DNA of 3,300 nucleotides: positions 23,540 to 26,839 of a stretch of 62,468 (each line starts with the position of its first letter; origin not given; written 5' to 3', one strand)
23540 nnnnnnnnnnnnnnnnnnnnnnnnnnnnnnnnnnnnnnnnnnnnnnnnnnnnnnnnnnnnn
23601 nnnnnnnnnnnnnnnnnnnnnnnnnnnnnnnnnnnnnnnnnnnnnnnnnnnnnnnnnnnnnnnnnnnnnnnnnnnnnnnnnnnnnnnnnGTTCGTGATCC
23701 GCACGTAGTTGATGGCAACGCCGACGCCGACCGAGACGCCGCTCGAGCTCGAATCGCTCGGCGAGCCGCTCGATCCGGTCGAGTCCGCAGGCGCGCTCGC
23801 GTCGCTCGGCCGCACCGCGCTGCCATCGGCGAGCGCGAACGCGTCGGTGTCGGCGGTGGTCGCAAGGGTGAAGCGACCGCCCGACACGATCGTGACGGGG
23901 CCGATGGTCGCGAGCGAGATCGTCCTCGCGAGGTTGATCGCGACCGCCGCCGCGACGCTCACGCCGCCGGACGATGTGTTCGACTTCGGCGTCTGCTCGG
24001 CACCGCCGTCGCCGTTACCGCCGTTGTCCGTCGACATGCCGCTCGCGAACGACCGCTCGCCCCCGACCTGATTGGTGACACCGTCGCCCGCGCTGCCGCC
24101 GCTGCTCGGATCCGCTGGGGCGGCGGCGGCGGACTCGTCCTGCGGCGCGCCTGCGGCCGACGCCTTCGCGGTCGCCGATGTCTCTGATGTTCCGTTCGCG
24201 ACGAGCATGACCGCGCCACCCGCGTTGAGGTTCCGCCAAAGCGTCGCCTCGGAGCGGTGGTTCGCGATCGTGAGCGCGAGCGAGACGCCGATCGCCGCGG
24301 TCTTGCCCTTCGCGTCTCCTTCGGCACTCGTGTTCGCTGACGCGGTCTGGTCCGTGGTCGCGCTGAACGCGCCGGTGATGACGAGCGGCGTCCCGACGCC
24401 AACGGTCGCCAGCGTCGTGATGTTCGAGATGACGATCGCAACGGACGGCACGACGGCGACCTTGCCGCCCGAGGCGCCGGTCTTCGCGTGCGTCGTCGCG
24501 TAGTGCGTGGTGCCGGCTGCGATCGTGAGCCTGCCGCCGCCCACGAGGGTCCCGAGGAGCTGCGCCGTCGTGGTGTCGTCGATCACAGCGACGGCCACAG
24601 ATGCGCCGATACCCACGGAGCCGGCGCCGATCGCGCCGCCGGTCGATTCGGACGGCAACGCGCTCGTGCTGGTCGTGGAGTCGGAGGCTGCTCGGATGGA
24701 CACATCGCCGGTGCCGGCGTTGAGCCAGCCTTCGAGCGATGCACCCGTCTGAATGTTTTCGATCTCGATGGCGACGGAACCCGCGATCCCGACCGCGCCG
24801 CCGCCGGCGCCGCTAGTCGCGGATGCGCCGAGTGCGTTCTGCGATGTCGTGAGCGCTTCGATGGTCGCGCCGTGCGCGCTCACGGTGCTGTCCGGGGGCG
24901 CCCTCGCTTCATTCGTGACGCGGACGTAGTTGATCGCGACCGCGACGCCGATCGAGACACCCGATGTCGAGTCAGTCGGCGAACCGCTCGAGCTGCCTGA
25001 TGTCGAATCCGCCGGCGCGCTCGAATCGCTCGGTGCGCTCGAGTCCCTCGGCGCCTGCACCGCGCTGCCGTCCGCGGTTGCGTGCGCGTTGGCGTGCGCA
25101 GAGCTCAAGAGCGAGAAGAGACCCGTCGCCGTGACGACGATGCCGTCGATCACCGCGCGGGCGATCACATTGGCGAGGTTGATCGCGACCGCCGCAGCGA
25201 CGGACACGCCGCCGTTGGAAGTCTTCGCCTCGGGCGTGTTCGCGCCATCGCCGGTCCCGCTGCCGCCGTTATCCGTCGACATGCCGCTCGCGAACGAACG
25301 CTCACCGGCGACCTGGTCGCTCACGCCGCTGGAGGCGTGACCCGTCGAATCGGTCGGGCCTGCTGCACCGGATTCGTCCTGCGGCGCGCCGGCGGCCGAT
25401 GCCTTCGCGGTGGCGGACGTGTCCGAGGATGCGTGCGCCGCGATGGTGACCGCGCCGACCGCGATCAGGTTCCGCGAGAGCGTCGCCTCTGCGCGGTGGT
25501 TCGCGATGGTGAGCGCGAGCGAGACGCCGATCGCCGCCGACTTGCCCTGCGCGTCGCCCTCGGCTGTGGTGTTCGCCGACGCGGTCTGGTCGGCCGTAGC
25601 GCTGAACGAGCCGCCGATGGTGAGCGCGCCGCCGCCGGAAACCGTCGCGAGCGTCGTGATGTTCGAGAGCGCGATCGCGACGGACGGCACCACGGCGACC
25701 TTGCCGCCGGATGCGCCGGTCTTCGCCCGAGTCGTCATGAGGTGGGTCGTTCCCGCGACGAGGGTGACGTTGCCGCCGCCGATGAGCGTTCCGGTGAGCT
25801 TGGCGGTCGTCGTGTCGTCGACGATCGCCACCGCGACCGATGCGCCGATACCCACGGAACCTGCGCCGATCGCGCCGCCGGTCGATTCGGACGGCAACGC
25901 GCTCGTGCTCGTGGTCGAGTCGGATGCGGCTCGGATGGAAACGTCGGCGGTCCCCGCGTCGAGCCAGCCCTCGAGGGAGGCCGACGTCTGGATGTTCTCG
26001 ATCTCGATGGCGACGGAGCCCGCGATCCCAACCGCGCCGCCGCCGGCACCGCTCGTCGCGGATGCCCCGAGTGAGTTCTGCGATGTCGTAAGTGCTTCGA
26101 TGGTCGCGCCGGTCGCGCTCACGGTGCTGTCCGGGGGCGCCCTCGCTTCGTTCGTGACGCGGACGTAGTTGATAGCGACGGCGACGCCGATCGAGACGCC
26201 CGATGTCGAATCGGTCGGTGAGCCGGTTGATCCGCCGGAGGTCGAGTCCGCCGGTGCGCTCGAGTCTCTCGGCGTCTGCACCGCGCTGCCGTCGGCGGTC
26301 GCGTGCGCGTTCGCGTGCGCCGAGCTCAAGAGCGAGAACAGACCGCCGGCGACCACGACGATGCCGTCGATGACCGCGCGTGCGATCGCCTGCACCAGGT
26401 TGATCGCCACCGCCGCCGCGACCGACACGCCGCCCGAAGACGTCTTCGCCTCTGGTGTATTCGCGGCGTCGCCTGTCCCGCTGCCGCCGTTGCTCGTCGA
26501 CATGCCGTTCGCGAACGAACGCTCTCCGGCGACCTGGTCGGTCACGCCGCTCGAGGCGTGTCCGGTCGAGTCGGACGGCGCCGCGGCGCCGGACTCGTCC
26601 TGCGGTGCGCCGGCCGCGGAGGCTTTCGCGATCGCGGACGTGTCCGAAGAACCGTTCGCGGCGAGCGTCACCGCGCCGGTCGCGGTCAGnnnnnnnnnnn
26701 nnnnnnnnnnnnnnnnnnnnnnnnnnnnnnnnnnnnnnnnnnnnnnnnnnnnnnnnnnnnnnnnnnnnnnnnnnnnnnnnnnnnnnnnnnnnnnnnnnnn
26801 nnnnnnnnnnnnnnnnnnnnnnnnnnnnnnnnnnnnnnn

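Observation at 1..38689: An ORF of at least 12,896 codons that the ORF track cannot show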

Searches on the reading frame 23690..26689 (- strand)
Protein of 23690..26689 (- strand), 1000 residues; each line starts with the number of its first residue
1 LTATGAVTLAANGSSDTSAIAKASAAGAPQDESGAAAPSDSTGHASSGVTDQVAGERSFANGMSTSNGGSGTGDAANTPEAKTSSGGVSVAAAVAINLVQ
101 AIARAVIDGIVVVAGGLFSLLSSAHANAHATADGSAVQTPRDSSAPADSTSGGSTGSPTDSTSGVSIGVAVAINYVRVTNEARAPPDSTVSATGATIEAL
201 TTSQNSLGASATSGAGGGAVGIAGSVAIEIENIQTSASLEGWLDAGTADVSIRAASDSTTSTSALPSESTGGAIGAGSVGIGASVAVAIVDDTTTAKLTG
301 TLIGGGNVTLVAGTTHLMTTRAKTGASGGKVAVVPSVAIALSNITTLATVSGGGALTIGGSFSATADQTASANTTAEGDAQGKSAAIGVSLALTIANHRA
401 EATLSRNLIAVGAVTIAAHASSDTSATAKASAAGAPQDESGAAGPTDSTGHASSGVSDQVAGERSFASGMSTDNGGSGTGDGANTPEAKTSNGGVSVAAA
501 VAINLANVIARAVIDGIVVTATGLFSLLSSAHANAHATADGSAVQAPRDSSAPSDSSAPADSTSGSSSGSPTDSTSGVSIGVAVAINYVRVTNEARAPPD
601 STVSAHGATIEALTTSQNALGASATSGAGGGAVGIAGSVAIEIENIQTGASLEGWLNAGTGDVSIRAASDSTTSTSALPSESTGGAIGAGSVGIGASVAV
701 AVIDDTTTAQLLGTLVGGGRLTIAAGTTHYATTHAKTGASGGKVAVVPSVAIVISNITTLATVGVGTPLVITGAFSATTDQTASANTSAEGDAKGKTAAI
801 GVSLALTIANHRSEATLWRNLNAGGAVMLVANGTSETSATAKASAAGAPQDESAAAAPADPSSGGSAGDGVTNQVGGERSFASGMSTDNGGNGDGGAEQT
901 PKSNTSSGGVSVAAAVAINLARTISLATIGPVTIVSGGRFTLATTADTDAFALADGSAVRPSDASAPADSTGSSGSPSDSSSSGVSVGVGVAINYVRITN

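Call 5: search_protein_families(library=pfam, proteins=[window:23690-26689:-], max_evalue=0.01)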
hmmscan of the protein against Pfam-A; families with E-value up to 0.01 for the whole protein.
window:23690-26689:- (1000 aa): 0 families

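Call 13: search_protein_families(library=ncbifam, proteins=[window:23690-26689:-], max_evalue=0.01)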
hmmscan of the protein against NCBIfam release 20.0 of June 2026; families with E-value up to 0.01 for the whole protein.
window:23690-26689:- (1000 aa): 0 families

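Call 28: find_homologous_proteins(query=window:23732-26191:-)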
Query window:23732-26191:- (820 aa): 111 proteins with E <= 0.001 among 8000 candidates.
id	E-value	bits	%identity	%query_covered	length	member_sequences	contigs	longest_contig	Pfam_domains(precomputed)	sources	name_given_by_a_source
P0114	0.0e+0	1499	65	100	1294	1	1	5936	-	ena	-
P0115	4.3e-254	864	58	97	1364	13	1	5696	-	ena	-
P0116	5.3e-246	837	62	78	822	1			-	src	-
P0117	6.9e-191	655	53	90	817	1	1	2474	-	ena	-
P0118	2.3e-152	527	50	88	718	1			-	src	-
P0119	2.3e-138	481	55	65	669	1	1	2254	-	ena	-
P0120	3.1e-135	471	46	97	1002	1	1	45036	-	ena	-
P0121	6.5e-132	460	58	61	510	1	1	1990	-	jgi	-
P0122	4.0e-123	431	40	97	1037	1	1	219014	-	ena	-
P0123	4.4e-116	407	40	97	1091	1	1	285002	-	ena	-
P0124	1.8e-114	402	38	91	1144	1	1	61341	-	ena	-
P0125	4.6e-105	371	53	46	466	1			-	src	-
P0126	1.3e-98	350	41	92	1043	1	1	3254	-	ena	-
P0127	8.1e-96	340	50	56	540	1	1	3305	-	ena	-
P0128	2.4e-88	316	35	86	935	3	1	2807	-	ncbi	ncbi:MAG: hypothetical protein WBX17_03560, partial [Microbacterium sp.]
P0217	3.3e-13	67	33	33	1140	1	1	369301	PF13018.12,PF05860.20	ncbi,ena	-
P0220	1.4e-12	65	35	28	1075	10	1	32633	PF13018.12,PF05860.20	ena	-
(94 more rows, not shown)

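Call 43: predict_structure(alignment_id=A1)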
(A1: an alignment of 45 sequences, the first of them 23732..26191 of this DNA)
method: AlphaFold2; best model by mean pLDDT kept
length: 820 residues; sequences in the alignment: 45
mean_pLDDT: 86.1   pTM: 0.82
mean pLDDT of the five models: 86.1, 85.1, 82.5, 82.3, 82.0
residues with pLDDT >= 90: 549; 70-90: 114; 50-70: 83; < 50: 74
segments of 3 or more residues with pLDDT < 50: 275-288, 321-323, 398-403, 688-690, 697-703, 728-740, 800-820
pLDDT, mean of each block of 10 residues (from residue 1): 95 96 94 93 91 88 98 96 97 97 76 90 98 95 98 95 89 98 95 98 98 90 97 98 98 98 83 49 46 70 78 56 63 97 97 97 98 89 56 48 54 94 98 97 96 97 86 98 98 98 98 81 80 98 98 97 98 87 97 98 97 98 93 93 98 98 98 93 53 48 61 77 62 46 82 97 97 97 95 62 43 36
secondary structure, 60 per line:
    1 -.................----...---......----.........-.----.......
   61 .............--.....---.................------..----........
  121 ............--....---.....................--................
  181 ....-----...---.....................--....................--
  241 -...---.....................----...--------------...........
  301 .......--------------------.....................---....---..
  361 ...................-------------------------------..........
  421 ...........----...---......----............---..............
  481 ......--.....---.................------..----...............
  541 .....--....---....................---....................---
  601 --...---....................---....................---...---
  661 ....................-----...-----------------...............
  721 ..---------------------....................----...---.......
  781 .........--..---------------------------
elements in order (helices of 4 or more, strands of 3 or more residues): E2-18 E23-25 E29-34 E39-47 E54-73 E76-80 E84-100 E113-132 E135-138 E142-162 E165-184 E190-192 E196-216 E219-238 E242-244 E248-268 H290-307 E328-348 E352-355 E359-379 E411-431 E436-438 E442-447 E452-463 E467-486 E489-493 E497-513 E526-545 E548-551 E555-574 E578-597 E603-605 E609-628 E632-651 E655-657 E661-680 H706-722 E744-763 E768-770 E774-789

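Call 46: fold_search(model_id=the predicted structure, library=pdb)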
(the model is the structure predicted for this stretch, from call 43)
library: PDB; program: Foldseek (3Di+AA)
matches with E <= 10: 9; with E <= 0.001: 0
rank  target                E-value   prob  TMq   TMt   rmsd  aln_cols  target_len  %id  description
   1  3ak5_A                3.2e-01  0.01  0.05  0.05  31.9       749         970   11  Hemoglobin protease (Hbp) passenger missing domain-2 (released 2010-10-06)
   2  1wxr                  1.8e+00  0.01  0.06  0.05  32.8       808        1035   12  Crystal structure of Heme Binding protein, an autotransporter hemoglobine protease from pathogenic Escherichia coli (released 2005-03-01)
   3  9mne_A                2.1e+00  0.00  0.05  0.05  32.6       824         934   11  Crystal structure of enteropathogenic Escherichia coli EspC (released 2025-10-29)
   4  7usl_C                2.8e+00  0.00  0.04  0.05  33.1       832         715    8  Integrin alphaM/beta2 ectodomain in complex with adenylate cyclase toxin RTX751 and M1F5 Fab (released 2022-08-17)
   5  8cpk_B                3.5e+00  0.01  0.07  0.12  26.3       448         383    9  Crystal structure of EtpA secretion domain from Enterotoxigenic Escherichia coli (released 2024-01-10)
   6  6p5t_C                5.4e+00  0.00  0.06  0.06  34.8       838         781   12  Surface-layer (S-layer) RsaA protein from Caulobacter crescentus bound to strontium and iodide (released 2020-01-15)
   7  6z7p_A                7.2e+00  0.00  0.06  0.05  35.0       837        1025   12  Composite model of the Caulobacter crescentus S-layer bound to the O-antigen of lipopolysaccharide (released 2020-07-15)
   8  6p5t_D                7.2e+00  0.00  0.05  0.05  35.6       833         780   12  Surface-layer (S-layer) RsaA protein from Caulobacter crescentus bound to strontium and iodide (released 2020-01-15)
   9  6ody_A                9.6e+00  0.00  0.07  0.08  28.2       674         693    6  Cryo-EM structure of Helicobacter pylori VacA hexamer (released 2019-09-25)

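Call 58: search_solved_structures(query=A1, max_evalue=1)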
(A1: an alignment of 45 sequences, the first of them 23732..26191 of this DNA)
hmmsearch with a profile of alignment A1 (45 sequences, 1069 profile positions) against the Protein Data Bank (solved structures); distinct sequences matched with E-value up to 1: 0.

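Call 74: fold_search(model_id=the predicted structure, library=viral)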
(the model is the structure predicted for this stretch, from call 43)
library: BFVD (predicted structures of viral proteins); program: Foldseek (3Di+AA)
matches with E <= 10: 40; with E <= 0.001: 0
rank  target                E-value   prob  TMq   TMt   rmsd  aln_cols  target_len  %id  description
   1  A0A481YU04            4.2e-02  0.41  0.06  0.18  25.4       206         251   15  Lipid membrane protein [Marseillevirus LCMAC102]
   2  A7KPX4                1.1e-01  0.09  0.14  0.17  26.5       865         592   10  Uncharacterized protein [Gallid alphaherpesvirus 2]
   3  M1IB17                2.3e-01  0.01  0.05  0.04  50.1       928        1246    9  (no name in the UniProt tables at hand)
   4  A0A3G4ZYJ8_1          2.5e-01  0.01  0.06  0.05  43.7       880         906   11  Peptidase S74 domain-containing protein [Gaeavirus sp.]
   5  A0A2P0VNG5            3.2e-01  0.06  0.17  0.15  25.4      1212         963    9  Collagen triple helix repeat-containing protein [Tetraselmis virus 1]
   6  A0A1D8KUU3            3.3e-01  0.01  0.06  0.05  38.0      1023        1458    9  Peptidase S74 domain-containing protein [Synechococcus phage S-CAM7]
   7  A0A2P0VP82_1          4.2e-01  0.01  0.05  0.04  38.9       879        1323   10  Uncharacterized protein [Tetraselmis virus 1]
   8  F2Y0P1                5.6e-01  0.03  0.13  0.11  28.9       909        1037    9  (no name in the UniProt tables at hand)
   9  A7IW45                6.5e-01  0.03  0.17  0.12  26.3      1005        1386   10  Uncharacterized protein B170R [Paramecium bursaria Chlorella virus NY2A]
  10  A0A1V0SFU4            6.5e-01  0.01  0.09  0.08  31.3       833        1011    9  Uncharacterized protein [Hokovirus HKV1]
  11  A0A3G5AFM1            7.5e-01  0.07  0.06  0.14  32.6       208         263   11  Lipid membrane protein [Solivirus sp.]
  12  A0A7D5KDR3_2          7.5e-01  0.00  0.05  0.05  41.3       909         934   10  Uncharacterized protein [Synechococcus phage S-CAM7]
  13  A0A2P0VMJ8            8.6e-01  0.06  0.14  0.21  27.1       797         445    9  Uncharacterized protein [Tetraselmis virus 1]
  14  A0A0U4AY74            9.5e-01  0.02  0.10  0.11  26.4       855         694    9  (no name in the UniProt tables at hand)
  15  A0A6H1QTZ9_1          9.5e-01  0.01  0.07  0.07  34.3       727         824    9  Uncharacterized protein [Ostreococcus mediterraneus virus 2]
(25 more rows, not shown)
